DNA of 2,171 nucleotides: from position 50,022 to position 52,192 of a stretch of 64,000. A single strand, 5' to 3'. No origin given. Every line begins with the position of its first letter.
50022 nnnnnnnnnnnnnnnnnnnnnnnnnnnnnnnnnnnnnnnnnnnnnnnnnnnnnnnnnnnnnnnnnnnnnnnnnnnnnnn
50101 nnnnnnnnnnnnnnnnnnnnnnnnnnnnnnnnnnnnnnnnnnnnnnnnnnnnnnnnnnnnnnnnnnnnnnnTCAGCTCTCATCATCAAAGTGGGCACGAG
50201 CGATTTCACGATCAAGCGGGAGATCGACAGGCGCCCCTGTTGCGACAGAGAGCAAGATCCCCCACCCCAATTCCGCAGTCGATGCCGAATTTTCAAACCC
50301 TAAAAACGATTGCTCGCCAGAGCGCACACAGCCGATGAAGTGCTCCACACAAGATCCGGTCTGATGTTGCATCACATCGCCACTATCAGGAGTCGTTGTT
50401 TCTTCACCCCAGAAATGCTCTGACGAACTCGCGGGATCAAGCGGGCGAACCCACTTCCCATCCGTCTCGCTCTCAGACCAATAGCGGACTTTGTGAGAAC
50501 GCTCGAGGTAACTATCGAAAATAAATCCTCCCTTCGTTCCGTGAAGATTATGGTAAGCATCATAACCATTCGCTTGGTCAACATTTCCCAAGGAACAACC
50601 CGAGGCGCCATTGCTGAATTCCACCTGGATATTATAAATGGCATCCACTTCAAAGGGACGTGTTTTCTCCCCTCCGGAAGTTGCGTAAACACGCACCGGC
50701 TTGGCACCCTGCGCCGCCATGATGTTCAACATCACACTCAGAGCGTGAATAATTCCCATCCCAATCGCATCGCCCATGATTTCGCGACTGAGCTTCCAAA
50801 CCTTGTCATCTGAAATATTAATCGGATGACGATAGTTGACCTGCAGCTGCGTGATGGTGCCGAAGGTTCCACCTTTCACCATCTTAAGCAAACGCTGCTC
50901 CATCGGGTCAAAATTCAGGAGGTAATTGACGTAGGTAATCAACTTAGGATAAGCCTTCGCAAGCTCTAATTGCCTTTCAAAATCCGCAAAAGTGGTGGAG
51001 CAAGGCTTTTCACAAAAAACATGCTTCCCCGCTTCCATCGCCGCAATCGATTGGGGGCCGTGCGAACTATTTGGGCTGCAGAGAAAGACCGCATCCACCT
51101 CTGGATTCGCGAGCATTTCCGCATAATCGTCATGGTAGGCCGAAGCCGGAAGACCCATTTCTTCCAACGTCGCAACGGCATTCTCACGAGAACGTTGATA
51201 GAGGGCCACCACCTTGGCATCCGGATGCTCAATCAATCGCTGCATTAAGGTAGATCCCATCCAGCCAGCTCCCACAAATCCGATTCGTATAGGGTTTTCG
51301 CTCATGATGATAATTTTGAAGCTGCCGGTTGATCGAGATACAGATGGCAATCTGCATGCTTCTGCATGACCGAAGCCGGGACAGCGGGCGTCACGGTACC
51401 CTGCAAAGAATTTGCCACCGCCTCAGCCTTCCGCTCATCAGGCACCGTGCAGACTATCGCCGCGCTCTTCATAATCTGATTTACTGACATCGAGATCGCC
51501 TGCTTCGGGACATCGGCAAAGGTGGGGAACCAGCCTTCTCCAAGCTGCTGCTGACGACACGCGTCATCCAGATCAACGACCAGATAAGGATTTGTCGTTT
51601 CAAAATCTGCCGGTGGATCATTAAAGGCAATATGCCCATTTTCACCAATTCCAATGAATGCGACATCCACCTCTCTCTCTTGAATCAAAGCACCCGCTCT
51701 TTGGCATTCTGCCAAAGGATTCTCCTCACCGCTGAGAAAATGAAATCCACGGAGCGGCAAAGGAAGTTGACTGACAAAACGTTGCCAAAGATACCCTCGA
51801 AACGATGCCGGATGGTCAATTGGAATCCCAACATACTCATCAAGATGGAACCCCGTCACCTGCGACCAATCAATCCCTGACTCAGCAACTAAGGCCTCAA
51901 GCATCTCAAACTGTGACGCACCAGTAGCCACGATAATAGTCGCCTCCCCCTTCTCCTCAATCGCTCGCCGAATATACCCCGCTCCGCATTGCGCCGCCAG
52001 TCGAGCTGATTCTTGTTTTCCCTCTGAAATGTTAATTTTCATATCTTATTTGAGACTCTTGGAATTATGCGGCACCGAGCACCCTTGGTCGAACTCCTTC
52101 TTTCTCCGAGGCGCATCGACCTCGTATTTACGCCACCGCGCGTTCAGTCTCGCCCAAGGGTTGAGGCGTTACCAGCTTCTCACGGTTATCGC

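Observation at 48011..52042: Nramp-fold transporter without the metal-binding site, translationally coupled into a nagB/nagA operon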

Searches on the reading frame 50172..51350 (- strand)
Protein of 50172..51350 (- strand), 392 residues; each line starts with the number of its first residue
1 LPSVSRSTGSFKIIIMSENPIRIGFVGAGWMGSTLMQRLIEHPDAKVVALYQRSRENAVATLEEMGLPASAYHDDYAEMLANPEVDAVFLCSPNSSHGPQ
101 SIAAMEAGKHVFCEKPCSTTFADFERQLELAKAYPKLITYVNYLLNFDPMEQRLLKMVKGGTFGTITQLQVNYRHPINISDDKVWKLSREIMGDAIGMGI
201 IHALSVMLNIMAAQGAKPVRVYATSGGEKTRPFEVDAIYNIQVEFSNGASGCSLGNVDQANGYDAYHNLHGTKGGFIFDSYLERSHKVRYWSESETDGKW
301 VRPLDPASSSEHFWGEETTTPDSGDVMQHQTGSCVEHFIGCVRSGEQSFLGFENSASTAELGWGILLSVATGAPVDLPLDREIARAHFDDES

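Call 3: search_protein_families(library=pfam, proteins=[window:50172-51350:-], max_evalue=0.01)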
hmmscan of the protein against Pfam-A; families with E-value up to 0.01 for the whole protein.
window:50172-51350:- (392 aa): 8 families
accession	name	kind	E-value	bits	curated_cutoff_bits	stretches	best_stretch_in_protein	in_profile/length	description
PF01408.29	GFO_IDH_MocA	-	2.3e-27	96.5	24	1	21-138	1-116/120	Oxidoreductase family, NAD-binding Rossmann fold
PF22725.1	GFO_IDH_MocA_C3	-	6.6e-13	49.2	27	1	152-276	2-123/124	GFO/IDH/MocA C-terminal domain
PF02894.22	GFO_IDH_MocA_C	-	6.1e-07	29.9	22.9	1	156-377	2-218/218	Oxidoreductase family, C-terminal alpha/beta domain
PF03807.23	F420_oxidored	-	2.1e-06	28.7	21.6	1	22-94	1-69/94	NADP oxidoreductase coenzyme F420-dependent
PF01118.30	Semialdhyde_dh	-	2.6e-06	28.3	26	1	22-112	1-94/121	Semialdehyde dehydrogenase, NAD binding domain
PF03446.21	NAD_binding_2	-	0.00012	22.6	21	1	22-97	1-68/161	NAD binding domain of 6-phosphogluconate dehydrogenase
PF03435.24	Sacchrp_dh_NADP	-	0.0011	19.7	25.1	1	23-136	1-124/129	Saccharopine dehydrogenase NADP binding domain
PF01113.26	DapB_N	-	0.0014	19.1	25.6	1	21-85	1-70/124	Dihydrodipicolinate reductase, N-terminus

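Call 4: search_protein_families(library=ncbifam, proteins=[window:50172-51350:-], max_evalue=0.01)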
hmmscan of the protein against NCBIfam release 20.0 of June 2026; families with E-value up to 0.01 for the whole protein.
window:50172-51350:- (392 aa): 12 families
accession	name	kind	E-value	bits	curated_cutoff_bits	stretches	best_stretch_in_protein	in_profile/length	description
TIGR04380.1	myo_inos_iolG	equivalog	5.8e-29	101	355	1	21-295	2-267/330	inositol 2-dehydrogenase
NF052679.1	InsChiInosDhIolG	equivalog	1.8e-21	76.5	540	1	21-176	3-158/343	bifunctional inositol 2-dehydrogenase/D-chiro-inositol 1-dehydrogenase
NF041392.1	XylDh_Gfo6_Halo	equivalog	1.7e-18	66.6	350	1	17-274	13-271/350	D-xylose 1-dehydrogenase Gfo6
NF052479.1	LevoglcsnDh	equivalog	4.1e-17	61.9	650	1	52-197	43-188/386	levoglucosan dehydrogenase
NF040723.1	UDP-GlcNAcDh_Arch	equivalog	8.2e-14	51.8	450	1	21-251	1-211/302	UDP-N-acetylglucosamine 3-dehydrogenase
NF008607.0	PRK11579.1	subfamily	4.4e-11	42.4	330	1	19-172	3-151/346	oxidoreductase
NF058563.1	BT_2159_fam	equivalog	1.9e-09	37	650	1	21-173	1-150/350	disaccharide 3-dehydrogenase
NF058561.1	BT_2158_fam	equivalog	2e-08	33.3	750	1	21-176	36-187/487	glycoside 3-dehydrogenase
NF007574.0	PRK10206.1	equivalog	6.6e-08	32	352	1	71-175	52-155/345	oxidoreductase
TIGR01921.1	DAP-DH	equivalog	0.00071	18.9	180.6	1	21-100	4-76/324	diaminopimelate dehydrogenase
NF007161.0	PRK09599.1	subfamily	0.0015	17.8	271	1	22-104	2-79/302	NADP-dependent phosphogluconate dehydrogenase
TIGR01850.1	argC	equivalog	0.0036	16.6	233.6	1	22-100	2-83/345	N-acetyl-gamma-glutamyl-phosphate reductase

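Call 31: search_solved_structures(query=window:50172-51305:-, max_evalue=0.00001, show_alignments=1)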
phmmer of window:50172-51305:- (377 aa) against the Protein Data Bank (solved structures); distinct sequences matched with E-value up to 0.00001: 78 (the best 60 are shown).
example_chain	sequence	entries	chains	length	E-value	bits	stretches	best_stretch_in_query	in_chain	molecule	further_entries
5a02_A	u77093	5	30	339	6.5e-25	91.3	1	10-238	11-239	ALDOSE-ALDOSE OXIDOREDUCTASE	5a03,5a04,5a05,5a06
1evj_A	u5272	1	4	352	2e-22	83.1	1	30-236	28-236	GLUCOSE-FRUCTOSE OXIDOREDUCTASE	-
1ofg_A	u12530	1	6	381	2.3e-22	82.9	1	30-236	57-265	GLUCOSE-FRUCTOSE OXIDOREDUCTASE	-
1ryd_A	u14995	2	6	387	2.4e-22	82.8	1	30-236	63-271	glucose-fructose oxidoreductase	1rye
1h6a_A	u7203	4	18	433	3e-22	82.5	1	30-236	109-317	PRECURSOR FORM OF GLUCOSE-FRUCTOSE OXIDOREDUCTASE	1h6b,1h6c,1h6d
3ezy_A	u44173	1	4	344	1.5e-20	76.9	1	6-268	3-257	Dehydrogenase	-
4fb5_A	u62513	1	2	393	5.9e-20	74.9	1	3-268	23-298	Probable oxidoreductase protein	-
7xr9_A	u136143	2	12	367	2.7e-18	69.4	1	6-164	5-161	DgpA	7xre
3ec7_A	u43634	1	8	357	1.6e-17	66.9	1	6-210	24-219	Putative Dehydrogenase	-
9azo_A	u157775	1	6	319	7.3e-17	64.8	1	5-157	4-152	PmdC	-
6jw6_A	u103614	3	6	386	1.4e-16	63.8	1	4-190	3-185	Dehydrogenase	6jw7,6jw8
9m3d_B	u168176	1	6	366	4.5e-15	58.9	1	4-128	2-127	DgpA1 from W974-1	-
4had_A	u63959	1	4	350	5e-15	58.7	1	6-233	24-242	Probable oxidoreductase protein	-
3cea_A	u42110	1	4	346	7.3e-15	58.2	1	3-210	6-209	Myo-inositol 2-dehydrogenase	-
2glx_A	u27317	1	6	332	1.9e-14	56.8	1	7-294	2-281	1,5-anhydro-D-fructose reductase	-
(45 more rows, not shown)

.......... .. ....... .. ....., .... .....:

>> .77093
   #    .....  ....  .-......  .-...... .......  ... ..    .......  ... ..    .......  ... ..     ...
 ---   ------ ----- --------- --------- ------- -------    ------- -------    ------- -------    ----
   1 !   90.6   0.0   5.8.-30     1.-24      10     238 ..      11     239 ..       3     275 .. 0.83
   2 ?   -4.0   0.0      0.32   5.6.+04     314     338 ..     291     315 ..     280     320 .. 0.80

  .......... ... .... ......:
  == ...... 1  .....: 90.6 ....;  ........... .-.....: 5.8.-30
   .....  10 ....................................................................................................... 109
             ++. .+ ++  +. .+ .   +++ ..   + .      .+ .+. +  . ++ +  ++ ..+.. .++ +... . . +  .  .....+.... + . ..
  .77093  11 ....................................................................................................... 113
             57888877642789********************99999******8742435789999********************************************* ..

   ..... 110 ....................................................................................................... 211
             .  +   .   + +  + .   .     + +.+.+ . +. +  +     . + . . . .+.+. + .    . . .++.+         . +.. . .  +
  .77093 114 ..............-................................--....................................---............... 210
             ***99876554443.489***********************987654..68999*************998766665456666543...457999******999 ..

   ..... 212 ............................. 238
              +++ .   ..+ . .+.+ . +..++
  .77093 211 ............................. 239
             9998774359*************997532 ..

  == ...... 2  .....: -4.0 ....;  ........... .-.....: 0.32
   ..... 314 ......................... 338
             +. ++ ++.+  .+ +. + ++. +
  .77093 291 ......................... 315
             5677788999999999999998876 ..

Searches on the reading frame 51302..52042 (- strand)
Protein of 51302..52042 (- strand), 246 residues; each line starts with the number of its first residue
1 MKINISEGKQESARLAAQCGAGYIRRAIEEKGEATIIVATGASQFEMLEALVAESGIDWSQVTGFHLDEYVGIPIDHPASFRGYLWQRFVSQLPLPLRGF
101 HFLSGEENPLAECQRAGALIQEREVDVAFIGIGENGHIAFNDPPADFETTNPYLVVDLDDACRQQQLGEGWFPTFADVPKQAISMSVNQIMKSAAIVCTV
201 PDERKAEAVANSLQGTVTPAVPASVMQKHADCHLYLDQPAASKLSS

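Call 3: search_protein_families(library=pfam, proteins=[window:51302-52042:-], max_evalue=0.01)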
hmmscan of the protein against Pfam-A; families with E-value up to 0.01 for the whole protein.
window:51302-52042:- (246 aa): 1 family
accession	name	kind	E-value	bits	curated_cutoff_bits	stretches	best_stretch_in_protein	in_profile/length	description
PF01182.26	Glucosamine_iso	-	4e-19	69.8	27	1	10-229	4-219/225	Glucosamine-6-phosphate isomerases/6-phosphogluconolactonase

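Call 4: search_protein_families(library=ncbifam, proteins=[window:51302-52042:-], max_evalue=0.01)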
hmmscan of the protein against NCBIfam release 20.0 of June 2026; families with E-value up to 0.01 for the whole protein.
window:51302-52042:- (246 aa): 8 families
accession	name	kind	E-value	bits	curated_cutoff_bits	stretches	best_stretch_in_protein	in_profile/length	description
NF001684.0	PRK00443.1-4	subfamily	2.5e-41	142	326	1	1-245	1-242/260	glucosamine-6-phosphate deaminase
TIGR00502.1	nagB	equivalog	1.4e-38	132.7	236.9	1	1-245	1-248/259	glucosamine-6-phosphate deaminase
NF001682.0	PRK00443.1-1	equivalog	2.6e-34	118.8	528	1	17-243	13-233/262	glucosamine-6-phosphate deaminase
NF002557.0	PRK02122.1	subfamily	9.4e-34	116.5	384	1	3-245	31-276/653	glucosamine-6-phosphate deaminase-like protein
NF007291.0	PRK09762.1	equivalog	3e-29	102.3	271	1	20-232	19-229/236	galactosamine-6-phosphate isomerase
NF001685.0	PRK00443.1-5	equivalog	2.8e-18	66.1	513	1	45-244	46-247/266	glucosamine-6-phosphate deaminase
TIGR01198.1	pgl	equivalog_domain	5.7e-18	65.3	124.45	1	7-244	3-234/234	6-phosphogluconolactonase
NF009022.0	PRK12358.1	equivalog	3e-15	56.4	247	1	118-245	112-238/239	glucosamine-6-phosphate deaminase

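Call 32: search_solved_structures(query=window:51302-52042:-, max_evalue=0.00001, show_alignments=2)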
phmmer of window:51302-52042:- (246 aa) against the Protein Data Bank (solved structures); distinct sequences matched with E-value up to 0.00001: 14.
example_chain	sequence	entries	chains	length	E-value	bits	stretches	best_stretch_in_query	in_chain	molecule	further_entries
2bkv_A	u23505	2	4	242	1.7e-31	113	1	18-242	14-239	GLUCOSAMINE-6-PHOSPHATE DEAMINASE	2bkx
2ri1_A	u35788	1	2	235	1.5e-27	100.1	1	32-241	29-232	Glucosamine-6-phosphate deaminase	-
2ri0_A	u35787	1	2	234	1.5e-27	100.1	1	32-241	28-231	Glucosamine-6-phosphate deaminase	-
5hj5_A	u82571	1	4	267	3.8e-21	79.1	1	40-244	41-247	Glucosamine-6-phosphate deaminase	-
4r7t_A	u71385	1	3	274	4.1e-21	79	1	40-244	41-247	Glucosamine-6-phosphate deaminase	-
7lqm_A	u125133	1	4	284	4.6e-21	78.9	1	39-244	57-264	Glucosamine-6-phosphate deaminase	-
3hn6_A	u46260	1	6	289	9.3e-20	74.6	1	38-242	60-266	Glucosamine-6-phosphate deaminase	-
1cd5_A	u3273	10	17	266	1.6e-18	70.5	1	42-244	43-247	PROTEIN (GLUCOSAMINE 6-PHOSPHATE DEAMINASE) | GLUCOSAMINE 6-PHOSPHATE DEAMINASE | GLUCOSAMINE-6-PHOSPHATE DEAMINASE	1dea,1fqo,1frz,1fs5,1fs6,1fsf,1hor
1jt9_A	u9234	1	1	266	1.6e-18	70.5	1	42-244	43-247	Glucosamine-6-Phosphate deaminase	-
1ne7_A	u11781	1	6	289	3.4e-18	69.5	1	36-242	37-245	Glucosamine-6-phosphate isomerase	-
7lqn_A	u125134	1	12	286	1.3e-17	67.5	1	45-244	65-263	Glucosamine-6-phosphate deaminase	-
3tx2_A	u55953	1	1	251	2.9e-10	43.5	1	21-244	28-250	Probable 6-phosphogluconolactonase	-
3lhi_A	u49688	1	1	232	5.5e-07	32.8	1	8-235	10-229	Putative 6-phosphogluconolactonase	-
3ico_A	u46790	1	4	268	4.7e-06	29.7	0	21-245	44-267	6-phosphogluconolactonase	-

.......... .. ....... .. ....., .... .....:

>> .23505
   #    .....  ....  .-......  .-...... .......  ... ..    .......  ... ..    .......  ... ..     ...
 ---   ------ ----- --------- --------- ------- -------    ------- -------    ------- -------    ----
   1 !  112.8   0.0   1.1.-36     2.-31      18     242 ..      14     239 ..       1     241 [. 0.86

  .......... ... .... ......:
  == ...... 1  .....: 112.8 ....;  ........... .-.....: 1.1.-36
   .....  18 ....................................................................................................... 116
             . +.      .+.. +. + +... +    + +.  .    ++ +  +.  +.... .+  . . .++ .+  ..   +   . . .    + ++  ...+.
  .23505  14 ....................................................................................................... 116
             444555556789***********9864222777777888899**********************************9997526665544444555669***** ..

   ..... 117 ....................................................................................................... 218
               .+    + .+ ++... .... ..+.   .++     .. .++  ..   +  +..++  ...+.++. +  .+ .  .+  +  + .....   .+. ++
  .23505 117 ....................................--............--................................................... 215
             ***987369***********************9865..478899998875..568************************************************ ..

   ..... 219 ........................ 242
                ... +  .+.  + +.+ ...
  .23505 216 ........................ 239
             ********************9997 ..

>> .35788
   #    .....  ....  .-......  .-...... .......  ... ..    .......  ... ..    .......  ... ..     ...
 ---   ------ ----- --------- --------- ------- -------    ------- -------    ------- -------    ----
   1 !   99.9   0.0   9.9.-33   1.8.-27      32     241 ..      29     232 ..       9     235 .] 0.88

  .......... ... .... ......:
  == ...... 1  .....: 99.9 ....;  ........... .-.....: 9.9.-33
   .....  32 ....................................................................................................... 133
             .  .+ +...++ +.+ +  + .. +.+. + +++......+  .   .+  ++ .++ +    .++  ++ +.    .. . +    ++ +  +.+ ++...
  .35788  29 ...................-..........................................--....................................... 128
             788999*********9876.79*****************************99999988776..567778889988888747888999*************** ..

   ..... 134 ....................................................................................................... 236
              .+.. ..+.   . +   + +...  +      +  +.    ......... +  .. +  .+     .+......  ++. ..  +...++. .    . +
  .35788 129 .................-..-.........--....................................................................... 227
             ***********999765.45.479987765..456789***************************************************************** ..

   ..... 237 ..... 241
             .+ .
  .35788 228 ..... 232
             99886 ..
